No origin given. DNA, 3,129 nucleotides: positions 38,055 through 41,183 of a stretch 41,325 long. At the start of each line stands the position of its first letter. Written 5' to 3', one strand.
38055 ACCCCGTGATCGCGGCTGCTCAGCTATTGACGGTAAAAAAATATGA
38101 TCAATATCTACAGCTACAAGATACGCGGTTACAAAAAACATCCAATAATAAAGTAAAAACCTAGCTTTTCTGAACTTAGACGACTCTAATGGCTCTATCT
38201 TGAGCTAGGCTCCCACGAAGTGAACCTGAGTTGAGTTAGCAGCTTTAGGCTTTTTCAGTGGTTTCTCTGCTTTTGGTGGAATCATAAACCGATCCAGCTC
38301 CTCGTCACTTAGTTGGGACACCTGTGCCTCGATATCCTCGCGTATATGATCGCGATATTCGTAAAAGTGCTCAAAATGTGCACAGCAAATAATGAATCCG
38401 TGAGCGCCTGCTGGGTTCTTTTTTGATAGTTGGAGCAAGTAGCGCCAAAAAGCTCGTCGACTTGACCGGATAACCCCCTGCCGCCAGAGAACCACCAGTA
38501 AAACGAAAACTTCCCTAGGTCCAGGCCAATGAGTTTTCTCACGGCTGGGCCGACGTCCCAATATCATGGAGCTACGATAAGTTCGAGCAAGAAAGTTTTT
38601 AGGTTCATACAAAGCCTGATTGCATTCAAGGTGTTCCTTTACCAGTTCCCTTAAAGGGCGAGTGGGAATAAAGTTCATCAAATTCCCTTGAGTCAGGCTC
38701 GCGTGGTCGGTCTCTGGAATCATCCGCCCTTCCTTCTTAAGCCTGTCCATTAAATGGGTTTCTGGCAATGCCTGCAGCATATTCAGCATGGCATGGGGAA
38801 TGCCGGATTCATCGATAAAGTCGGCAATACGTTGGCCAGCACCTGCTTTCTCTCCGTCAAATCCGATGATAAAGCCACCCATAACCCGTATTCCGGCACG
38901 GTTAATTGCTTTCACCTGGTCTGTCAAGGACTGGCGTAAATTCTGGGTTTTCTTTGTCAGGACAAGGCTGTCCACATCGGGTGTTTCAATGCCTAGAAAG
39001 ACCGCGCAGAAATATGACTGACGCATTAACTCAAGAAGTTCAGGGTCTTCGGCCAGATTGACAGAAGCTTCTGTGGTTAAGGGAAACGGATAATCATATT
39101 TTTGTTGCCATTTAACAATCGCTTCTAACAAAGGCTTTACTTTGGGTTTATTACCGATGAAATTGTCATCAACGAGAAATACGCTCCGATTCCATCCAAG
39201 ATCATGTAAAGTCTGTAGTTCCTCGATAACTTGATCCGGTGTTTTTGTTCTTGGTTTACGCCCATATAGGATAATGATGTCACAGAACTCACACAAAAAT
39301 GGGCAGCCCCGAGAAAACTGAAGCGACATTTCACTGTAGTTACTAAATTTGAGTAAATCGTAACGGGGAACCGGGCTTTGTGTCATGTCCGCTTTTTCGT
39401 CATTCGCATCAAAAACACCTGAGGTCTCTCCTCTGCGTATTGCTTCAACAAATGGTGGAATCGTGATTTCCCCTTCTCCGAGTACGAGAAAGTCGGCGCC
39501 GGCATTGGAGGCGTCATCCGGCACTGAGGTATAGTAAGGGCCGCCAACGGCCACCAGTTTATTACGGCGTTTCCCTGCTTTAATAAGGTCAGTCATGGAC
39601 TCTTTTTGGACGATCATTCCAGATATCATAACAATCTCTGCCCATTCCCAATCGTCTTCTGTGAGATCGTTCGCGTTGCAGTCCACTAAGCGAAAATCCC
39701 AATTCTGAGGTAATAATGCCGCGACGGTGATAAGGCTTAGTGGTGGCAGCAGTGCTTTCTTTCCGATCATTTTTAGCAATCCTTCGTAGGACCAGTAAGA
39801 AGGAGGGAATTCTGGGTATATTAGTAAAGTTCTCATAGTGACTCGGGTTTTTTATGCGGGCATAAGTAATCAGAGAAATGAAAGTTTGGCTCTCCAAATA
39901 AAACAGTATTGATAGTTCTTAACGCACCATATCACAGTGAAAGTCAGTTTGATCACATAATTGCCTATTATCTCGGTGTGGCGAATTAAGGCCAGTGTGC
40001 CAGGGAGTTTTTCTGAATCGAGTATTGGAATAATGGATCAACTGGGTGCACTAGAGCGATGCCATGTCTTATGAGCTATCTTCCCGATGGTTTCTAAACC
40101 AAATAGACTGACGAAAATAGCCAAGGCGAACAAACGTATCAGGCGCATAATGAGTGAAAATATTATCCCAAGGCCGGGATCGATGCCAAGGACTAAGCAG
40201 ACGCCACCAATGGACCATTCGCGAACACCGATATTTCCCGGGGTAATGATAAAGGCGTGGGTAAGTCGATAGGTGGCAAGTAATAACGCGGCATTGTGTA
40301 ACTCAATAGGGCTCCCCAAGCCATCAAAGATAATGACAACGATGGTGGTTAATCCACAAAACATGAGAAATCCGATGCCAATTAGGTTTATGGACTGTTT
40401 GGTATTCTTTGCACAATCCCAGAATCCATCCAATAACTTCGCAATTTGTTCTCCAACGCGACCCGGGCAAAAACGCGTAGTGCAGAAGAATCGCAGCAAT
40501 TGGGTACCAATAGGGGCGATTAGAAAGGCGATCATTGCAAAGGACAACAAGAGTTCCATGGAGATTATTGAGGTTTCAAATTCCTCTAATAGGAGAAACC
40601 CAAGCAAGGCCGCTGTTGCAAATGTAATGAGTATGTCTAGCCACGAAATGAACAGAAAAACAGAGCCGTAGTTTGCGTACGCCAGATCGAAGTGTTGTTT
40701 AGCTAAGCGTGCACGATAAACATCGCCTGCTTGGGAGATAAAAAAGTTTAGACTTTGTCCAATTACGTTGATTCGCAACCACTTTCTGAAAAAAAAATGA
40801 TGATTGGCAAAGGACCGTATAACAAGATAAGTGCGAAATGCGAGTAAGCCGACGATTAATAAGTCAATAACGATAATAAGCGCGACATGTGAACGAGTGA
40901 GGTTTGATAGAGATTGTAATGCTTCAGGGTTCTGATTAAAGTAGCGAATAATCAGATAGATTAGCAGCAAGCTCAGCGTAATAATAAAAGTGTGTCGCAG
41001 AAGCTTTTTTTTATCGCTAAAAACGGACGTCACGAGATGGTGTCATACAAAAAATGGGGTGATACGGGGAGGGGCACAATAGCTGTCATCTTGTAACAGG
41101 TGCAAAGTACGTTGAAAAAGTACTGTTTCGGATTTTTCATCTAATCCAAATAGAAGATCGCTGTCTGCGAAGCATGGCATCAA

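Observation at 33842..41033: Convergent membrane-anchored oxygenase / radical-SAM locus with no assignable pathway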

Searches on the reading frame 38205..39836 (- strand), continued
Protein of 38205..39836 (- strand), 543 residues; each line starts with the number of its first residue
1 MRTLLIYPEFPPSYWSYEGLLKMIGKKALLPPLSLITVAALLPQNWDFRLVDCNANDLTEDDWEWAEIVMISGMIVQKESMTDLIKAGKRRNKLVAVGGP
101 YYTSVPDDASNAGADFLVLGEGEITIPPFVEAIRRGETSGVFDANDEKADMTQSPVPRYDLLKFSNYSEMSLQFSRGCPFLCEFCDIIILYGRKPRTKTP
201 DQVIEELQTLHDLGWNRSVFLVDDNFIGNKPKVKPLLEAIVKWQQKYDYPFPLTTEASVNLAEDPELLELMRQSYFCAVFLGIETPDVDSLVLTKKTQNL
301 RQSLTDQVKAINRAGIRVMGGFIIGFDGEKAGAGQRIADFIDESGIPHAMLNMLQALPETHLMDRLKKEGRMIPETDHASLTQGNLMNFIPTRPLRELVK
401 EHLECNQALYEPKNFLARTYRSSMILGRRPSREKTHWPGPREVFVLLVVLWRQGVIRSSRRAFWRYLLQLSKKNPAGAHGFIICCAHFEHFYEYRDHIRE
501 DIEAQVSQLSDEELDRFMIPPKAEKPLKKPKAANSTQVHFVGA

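Call 92: find_encoding_contigs(protein=P0244, flank=8000, max_places=1)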
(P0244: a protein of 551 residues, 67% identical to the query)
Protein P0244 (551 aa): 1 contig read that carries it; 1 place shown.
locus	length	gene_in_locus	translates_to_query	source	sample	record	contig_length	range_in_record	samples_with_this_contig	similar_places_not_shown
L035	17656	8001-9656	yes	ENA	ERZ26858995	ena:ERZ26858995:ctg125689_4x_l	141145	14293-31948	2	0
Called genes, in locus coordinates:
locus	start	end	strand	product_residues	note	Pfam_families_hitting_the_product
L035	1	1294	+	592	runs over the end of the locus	PF07969:Amidohydro_3, PF01979:Amidohydro_1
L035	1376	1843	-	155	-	-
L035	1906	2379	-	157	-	-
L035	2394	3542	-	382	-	-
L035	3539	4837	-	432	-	-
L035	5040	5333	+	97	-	-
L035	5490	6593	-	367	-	PF00005:ABC_tran, PF02463:SMC_N (weak), PF13304:AAA_21 (faint), PF00027:cNMP_binding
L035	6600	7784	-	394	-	PF02687:FtsX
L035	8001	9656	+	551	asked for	PF02310:B12-binding, PF04055:Radical_SAM, PF13282:DUF4070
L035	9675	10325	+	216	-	PF00535:Glycos_transf_2, PF10111:Glyco_tranf_2_2, PF13641:Glyco_tranf_2_3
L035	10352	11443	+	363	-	-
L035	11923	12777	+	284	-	-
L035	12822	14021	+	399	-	-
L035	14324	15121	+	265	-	-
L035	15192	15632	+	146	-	-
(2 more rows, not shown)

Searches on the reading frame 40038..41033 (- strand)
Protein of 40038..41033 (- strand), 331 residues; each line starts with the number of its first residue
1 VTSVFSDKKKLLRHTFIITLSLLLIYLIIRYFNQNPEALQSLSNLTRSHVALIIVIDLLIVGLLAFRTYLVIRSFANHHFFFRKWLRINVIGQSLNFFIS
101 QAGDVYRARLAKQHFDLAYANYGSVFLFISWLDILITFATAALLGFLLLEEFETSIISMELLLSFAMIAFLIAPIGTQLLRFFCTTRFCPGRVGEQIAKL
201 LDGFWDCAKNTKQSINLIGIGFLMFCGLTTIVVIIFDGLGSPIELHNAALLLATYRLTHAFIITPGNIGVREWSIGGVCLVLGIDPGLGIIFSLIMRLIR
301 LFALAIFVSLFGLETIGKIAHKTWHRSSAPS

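Call 3: search_protein_families(library=pfam, proteins=[window:40038-41033:-], max_evalue=0.01)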
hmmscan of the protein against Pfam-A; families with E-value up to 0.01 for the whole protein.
window:40038-41033:- (331 aa): 1 family
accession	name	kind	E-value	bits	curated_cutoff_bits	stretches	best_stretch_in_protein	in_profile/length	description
PF03706.18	LPG_synthase_TM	-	4.7e-20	72.7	33.4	1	19-306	6-300/302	Lysylphosphatidylglycerol synthase TM region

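Call 4: search_protein_families(library=ncbifam, proteins=[window:40038-41033:-], max_evalue=0.01)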
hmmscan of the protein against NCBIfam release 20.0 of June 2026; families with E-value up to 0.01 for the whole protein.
window:40038-41033:- (331 aa): 1 family
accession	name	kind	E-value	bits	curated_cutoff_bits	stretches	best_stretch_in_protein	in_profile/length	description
TIGR00374.1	TIGR00374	subfamily_domain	2.9e-06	26.9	43.2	1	19-307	2-305/323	flippase-like domain-containing protein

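Call 74: search_solved_structures(query=window:40038-41033:-, max_evalue=1)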
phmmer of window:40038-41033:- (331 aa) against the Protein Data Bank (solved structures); distinct sequences matched with E-value up to 1: 0.
